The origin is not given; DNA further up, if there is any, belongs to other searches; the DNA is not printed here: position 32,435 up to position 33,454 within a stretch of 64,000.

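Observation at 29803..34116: Methyltransferase + TPR/GT41 glycosyltransferase pair inserted between the alpha and beta genes of a two-subunit Fe-S hydro-lyase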

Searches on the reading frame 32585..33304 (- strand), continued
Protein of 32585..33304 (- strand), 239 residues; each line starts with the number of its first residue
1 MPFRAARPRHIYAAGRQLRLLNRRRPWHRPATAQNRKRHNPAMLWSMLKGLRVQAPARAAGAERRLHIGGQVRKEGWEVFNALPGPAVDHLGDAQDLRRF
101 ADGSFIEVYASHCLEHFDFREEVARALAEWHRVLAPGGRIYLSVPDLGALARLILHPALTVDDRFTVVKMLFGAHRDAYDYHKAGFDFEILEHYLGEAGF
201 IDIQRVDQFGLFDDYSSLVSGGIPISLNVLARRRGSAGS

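Call 84: search_protein_families(library=pfam, proteins=[P0256, P0259, P0284, P0297, P0303, P0252, P0261, P0267, P0263, P0260], max_evalue=0.000001)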
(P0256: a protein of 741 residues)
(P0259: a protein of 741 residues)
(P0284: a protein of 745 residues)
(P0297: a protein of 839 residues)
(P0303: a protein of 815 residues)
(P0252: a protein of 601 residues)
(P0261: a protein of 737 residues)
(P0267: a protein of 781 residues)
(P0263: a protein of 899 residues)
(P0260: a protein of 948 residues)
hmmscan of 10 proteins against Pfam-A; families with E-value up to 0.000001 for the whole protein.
P0256 (741 aa): 6 families
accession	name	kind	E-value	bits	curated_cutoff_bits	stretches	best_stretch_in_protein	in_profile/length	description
PF13847.12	Methyltransf_31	-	1.4e-15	57.7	27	1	269-384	6-111/145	Methyltransferase domain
PF10119.14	MethyTransf_Reg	-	4.5e-14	53.4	25.5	1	454-534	3-84/84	Predicted methyltransferase regulatory domain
PF08241.18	Methyltransf_11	-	6.9e-14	52.7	21.2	1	42-94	47-95/95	Methyltransferase domain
PF13649.12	Methyltransf_25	-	2.5e-13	51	27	0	271-378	2-97/97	Methyltransferase domain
PF08242.18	Methyltransf_12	-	3.1e-13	50.7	30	0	271-380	1-98/98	Methyltransferase domain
PF13489.12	Methyltransf_23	-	2.3e-10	40.9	27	0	39-155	64-161/164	Methyltransferase domain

P0259 (741 aa): 6 families
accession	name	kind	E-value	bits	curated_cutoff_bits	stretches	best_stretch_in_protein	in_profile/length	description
PF13649.12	Methyltransf_25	-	3.6e-18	66.5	27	1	259-363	2-97/97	Methyltransferase domain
PF08241.18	Methyltransf_11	-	1.6e-17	64.3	21.2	1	31-80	48-93/95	Methyltransferase domain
PF08242.18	Methyltransf_12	-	2.2e-17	64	30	1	259-365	1-98/98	Methyltransferase domain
PF13847.12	Methyltransf_31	-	1.1e-16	61.3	27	1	255-371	4-113/145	Methyltransferase domain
PF10119.14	MethyTransf_Reg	-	3.9e-15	56.8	25.5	1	443-523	3-84/84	Predicted methyltransferase regulatory domain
PF13489.12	Methyltransf_23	-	6.5e-13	49.2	27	0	249-371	24-120/164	Methyltransferase domain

P0284 (745 aa): 2 families
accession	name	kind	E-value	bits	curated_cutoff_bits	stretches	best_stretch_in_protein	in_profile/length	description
PF23452.1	HPAT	-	2.9e-09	37.2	23.9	1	471-705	14-250/307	Hydroxyproline O-arabinosyltransferase family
PF08241.18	Methyltransf_11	-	4.8e-08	34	21.2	1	30-81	48-95/95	Methyltransferase domain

P0297 (839 aa): 11 families
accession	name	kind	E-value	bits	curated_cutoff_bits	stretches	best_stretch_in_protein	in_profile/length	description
PF13844.12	Glyco_transf_41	-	1.7e-46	159.1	25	2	467-617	74-225/543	Glycosyl transferase family 41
PF00515.34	TPR_1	-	9.6e-18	63.6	27.8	0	313-345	2-34/34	Tetratricopeptide repeat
PF07719.23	TPR_2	-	3.4e-15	55.3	27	0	231-251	7-27/34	Tetratricopeptide repeat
PF13181.12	TPR_8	-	1.6e-14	53.1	25.7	0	312-344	1-33/34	Tetratricopeptide repeat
PF13414.12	TPR_11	-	5.5e-14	52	26.8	0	328-359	10-41/42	TPR repeat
PF13424.12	TPR_12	-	7.4e-11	42.5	30.1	0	314-375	12-74/77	Tetratricopeptide repeat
PF13428.12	TPR_14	-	9.5e-11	41.7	23.5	0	322-354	11-43/44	Tetratricopeptide repeat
PF14559.12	TPR_19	-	5.7e-10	39.8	25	0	328-372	7-51/68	Tetratricopeptide repeat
PF08241.18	Methyltransf_11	-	2.1e-09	38.3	21.2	1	20-83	32-95/95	Methyltransferase domain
PF25063.1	ARM_TT21_C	-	5e-09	36.8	35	0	271-346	122-198/209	Tetratricopeptide repeat protein 21 C-terminal ARM domain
PF13176.12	TPR_7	-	4.8e-07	29.8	27.9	0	231-261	5-35/36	Tetratricopeptide repeat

P0303 (815 aa): 12 families
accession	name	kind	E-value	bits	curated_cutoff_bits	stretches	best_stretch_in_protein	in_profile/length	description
PF13844.12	Glyco_transf_41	-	1.3e-91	308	25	2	603-791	356-543/543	Glycosyl transferase family 41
PF07719.23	TPR_2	-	4.9e-24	82.8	27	0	261-293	2-34/34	Tetratricopeptide repeat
PF00515.34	TPR_1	-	8.1e-24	82.9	27.8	0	262-293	3-34/34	Tetratricopeptide repeat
PF13181.12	TPR_8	-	8.5e-20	69.6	25.7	0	262-293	3-34/34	Tetratricopeptide repeat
PF13432.12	TPR_16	-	2.2e-19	70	32.7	0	244-294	15-65/65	Tetratricopeptide repeat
PF13414.12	TPR_11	-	9.6e-19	67.2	26.8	1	267-306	1-40/42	TPR repeat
PF13431.12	TPR_17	-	3.5e-17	61.6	24.4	0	283-314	2-33/34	Tetratricopeptide repeat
PF13424.12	TPR_12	-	5.8e-14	52.5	30.1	1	261-325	4-76/77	Tetratricopeptide repeat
PF14559.12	TPR_19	-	4.7e-13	49.7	25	0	274-327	5-58/68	Tetratricopeptide repeat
PF13428.12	TPR_14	-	1.8e-12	47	23.5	0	261-301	2-42/44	Tetratricopeptide repeat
PF23914.1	TPR_CcmH_CycH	-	7.1e-12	45.9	42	1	256-360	46-153/158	Cytochrome c-type biogenesis protein H TPR domain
PF13371.12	TPR_9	-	3.2e-07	30.7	35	0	275-328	10-63/73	Tetratricopeptide repeat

P0252 (601 aa): 27 families (the best 25 are shown)
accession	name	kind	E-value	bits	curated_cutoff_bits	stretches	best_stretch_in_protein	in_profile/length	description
PF00515.34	TPR_1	-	8.5e-63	206.2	27.8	6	41-72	2-33/34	Tetratricopeptide repeat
PF13181.12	TPR_8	-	1.1e-56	184.6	25.7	6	41-72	2-33/34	Tetratricopeptide repeat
PF07719.23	TPR_2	-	1.8e-52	171.6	27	4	41-72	2-33/34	Tetratricopeptide repeat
PF13414.12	TPR_11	-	4.3e-52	174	26.8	5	47-86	1-40/42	TPR repeat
PF13431.12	TPR_17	-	1.7e-38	128.1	24.4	3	28-59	1-32/34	Tetratricopeptide repeat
PF13176.12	TPR_7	-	8.3e-33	110.1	27.9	0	110-142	1-33/36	Tetratricopeptide repeat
PF13424.12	TPR_12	-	1.6e-32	112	30.1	4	8-69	5-74/77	Tetratricopeptide repeat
PF13374.12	TPR_10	-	8.5e-28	96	27.5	0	177-204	3-30/42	Tetratricopeptide repeat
PF14559.12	TPR_19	-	2.9e-26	92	25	1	154-208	3-57/68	Tetratricopeptide repeat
PF13428.12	TPR_14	-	2e-25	87.1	23.5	0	147-183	6-42/44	Tetratricopeptide repeat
PF13432.12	TPR_16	-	1.8e-23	83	32.7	2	10-72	1-63/65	Tetratricopeptide repeat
PF13371.12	TPR_9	-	3e-21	75.7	35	0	151-208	4-61/73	Tetratricopeptide repeat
PF13174.12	TPR_6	-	2.9e-20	71.9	26.3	0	41-72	1-32/33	Tetratricopeptide repeat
PF23914.1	TPR_CcmH_CycH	-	2.4e-14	53.9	42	1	89-207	31-152/158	Cytochrome c-type biogenesis protein H TPR domain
PF24575.1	TPR_Slam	-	2.7e-12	47.5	35.2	0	150-199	55-104/104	Surface lipoprotein assembly modifier, N-terminal TPR repeats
PF08241.18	Methyltransf_11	-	8.8e-10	39.5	21.2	1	453-504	48-95/95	Methyltransferase domain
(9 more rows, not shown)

P0261 (737 aa): 18 families
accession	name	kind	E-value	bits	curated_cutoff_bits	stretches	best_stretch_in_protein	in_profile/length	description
PF13469.12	Sulfotransfer_3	-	3.6e-45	155.3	27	1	322-502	1-216/216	Sulfotransferase family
PF00515.34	TPR_1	-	2.4e-43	144.7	27.8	1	80-111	3-34/34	Tetratricopeptide repeat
PF07719.23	TPR_2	-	6.3e-32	107.5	27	0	181-212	2-33/34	Tetratricopeptide repeat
PF13414.12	TPR_11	-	6.8e-32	109.3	26.8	2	93-126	9-42/42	TPR repeat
PF13181.12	TPR_8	-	1.5e-31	106.2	25.7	0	181-212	2-33/34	Tetratricopeptide repeat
PF13431.12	TPR_17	-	3.4e-26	89.7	24.4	0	101-132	2-33/34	Tetratricopeptide repeat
PF13424.12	TPR_12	-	2.1e-20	73.1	30.1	1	79-141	4-74/77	Tetratricopeptide repeat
PF13432.12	TPR_16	-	6.2e-18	65.3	32.7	1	82-138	1-57/65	Tetratricopeptide repeat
PF13428.12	TPR_14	-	1.8e-16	59.4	23.5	0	184-222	5-43/44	Tetratricopeptide repeat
PF00685.33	Sulfotransfer_1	-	6.9e-16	58.9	22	1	321-536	2-233/255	Sulfotransferase domain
PF14559.12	TPR_19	-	1.4e-15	57.8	25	1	92-149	5-62/68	Tetratricopeptide repeat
PF13176.12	TPR_7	-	7.3e-15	54.2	27.9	0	80-110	1-31/36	Tetratricopeptide repeat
PF23914.1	TPR_CcmH_CycH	-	7e-12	45.9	42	0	41-136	47-145/158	Cytochrome c-type biogenesis protein H TPR domain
PF13374.12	TPR_10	-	2.4e-11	43.7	27.5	0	184-210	6-32/42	Tetratricopeptide repeat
PF08241.18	Methyltransf_11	-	7.1e-09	36.6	21.2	1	592-644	47-95/95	Methyltransferase domain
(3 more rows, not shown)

P0267 (781 aa): 13 families
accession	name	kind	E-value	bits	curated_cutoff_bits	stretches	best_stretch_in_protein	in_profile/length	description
PF13844.12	Glyco_transf_41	-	2.4e-65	221.2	25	2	231-384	73-228/543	Glycosyl transferase family 41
PF00515.34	TPR_1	-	4e-36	121.8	27.8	1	118-150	2-34/34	Tetratricopeptide repeat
PF07719.23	TPR_2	-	9.2e-34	113.2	27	0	83-115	1-33/34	Tetratricopeptide repeat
PF13181.12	TPR_8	-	1.5e-24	84.4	25.7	0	152-184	2-34/34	Tetratricopeptide repeat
PF13414.12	TPR_11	-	1.2e-21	76.5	26.8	1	90-129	1-40/42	TPR repeat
PF13431.12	TPR_17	-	2.3e-17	62.2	24.4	0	72-103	2-33/34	Tetratricopeptide repeat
PF13424.12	TPR_12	-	4.3e-17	62.5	30.1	0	55-113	9-75/77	Tetratricopeptide repeat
PF14559.12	TPR_19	-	3.3e-16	59.8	25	0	28-87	4-63/68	Tetratricopeptide repeat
PF13428.12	TPR_14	-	6.4e-15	54.6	23.5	0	51-91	3-43/44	Tetratricopeptide repeat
PF13432.12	TPR_16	-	7.3e-11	42.7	32.7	0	55-114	3-62/65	Tetratricopeptide repeat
PF08241.18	Methyltransf_11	-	1.4e-07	32.5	21.2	1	636-687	48-95/95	Methyltransferase domain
PF25063.1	ARM_TT21_C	-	1.7e-07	31.8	35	0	56-113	102-159/209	Tetratricopeptide repeat protein 21 C-terminal ARM domain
PF13176.12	TPR_7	-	3.9e-07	30.1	27.9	0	85-112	1-28/36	Tetratricopeptide repeat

P0263 (899 aa): 12 families
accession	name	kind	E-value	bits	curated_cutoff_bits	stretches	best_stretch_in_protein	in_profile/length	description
PF13844.12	Glyco_transf_41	-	3.8e-54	184.3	25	2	332-484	72-225/543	Glycosyl transferase family 41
PF13414.12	TPR_11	-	1.9e-49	165.5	26.8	4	229-270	1-42/42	TPR repeat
PF00515.34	TPR_1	-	1.6e-36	123.1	27.8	2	222-255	1-34/34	Tetratricopeptide repeat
PF13181.12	TPR_8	-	4.7e-32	107.8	25.7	0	188-221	1-34/34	Tetratricopeptide repeat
PF07719.23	TPR_2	-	1.2e-30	103.5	27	0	188-221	1-34/34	Tetratricopeptide repeat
PF14559.12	TPR_19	-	9.2e-23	80.8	25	0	233-294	2-63/68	Tetratricopeptide repeat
PF13431.12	TPR_17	-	2.9e-22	77.5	24.4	0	211-242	2-33/34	Tetratricopeptide repeat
PF13432.12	TPR_16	-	6.9e-20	71.6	32.7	2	228-289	3-64/65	Tetratricopeptide repeat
PF13424.12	TPR_12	-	3.6e-17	62.8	30.1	1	187-252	2-75/77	Tetratricopeptide repeat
PF13176.12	TPR_7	-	5.6e-14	51.4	27.9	0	156-186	1-31/36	Tetratricopeptide repeat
PF13374.12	TPR_10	-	6.3e-12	45.5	27.5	0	222-244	2-24/42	Tetratricopeptide repeat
PF13428.12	TPR_14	-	6.2e-10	39.2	23.5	0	223-264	2-43/44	Tetratricopeptide repeat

P0260 (948 aa): 18 families
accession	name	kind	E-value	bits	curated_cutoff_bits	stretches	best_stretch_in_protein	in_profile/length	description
PF13844.12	Glyco_transf_41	-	7.3e-54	183.4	25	2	384-545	66-230/543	Glycosyl transferase family 41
PF00515.34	TPR_1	-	4.5e-38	128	27.8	1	314-344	3-33/34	Tetratricopeptide repeat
PF07719.23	TPR_2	-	1.7e-37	124.8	27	0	314-344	3-33/34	Tetratricopeptide repeat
PF13432.12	TPR_16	-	4.3e-35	120.2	32.7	1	148-211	2-65/65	Tetratricopeptide repeat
PF13431.12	TPR_17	-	9.2e-34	113.3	24.4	0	233-266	1-34/34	Tetratricopeptide repeat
PF13414.12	TPR_11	-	9.8e-33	112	26.8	0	319-351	1-33/42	TPR repeat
PF13181.12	TPR_8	-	8.1e-29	97.7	25.7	0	314-344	3-33/34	Tetratricopeptide repeat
PF14559.12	TPR_19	-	1.3e-25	89.9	25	1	19-73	3-57/68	Tetratricopeptide repeat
PF13424.12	TPR_12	-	5e-25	87.9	30.1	0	246-308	4-74/77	Tetratricopeptide repeat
PF23914.1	TPR_CcmH_CycH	-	8.3e-17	61.9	42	0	208-307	47-149/158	Cytochrome c-type biogenesis protein H TPR domain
PF13176.12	TPR_7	-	8.8e-17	60.2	27.9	0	316-348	3-35/36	Tetratricopeptide repeat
PF13428.12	TPR_14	-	2.3e-16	59.1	23.5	0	149-182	7-40/44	Tetratricopeptide repeat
PF13371.12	TPR_9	-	4.4e-12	46.3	35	0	185-245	3-63/73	Tetratricopeptide repeat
PF25063.1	ARM_TT21_C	-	1.1e-11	45.5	35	0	213-346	23-163/209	Tetratricopeptide repeat protein 21 C-terminal ARM domain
PF13374.12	TPR_10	-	2.3e-11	43.8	27.5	0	313-341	3-31/42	Tetratricopeptide repeat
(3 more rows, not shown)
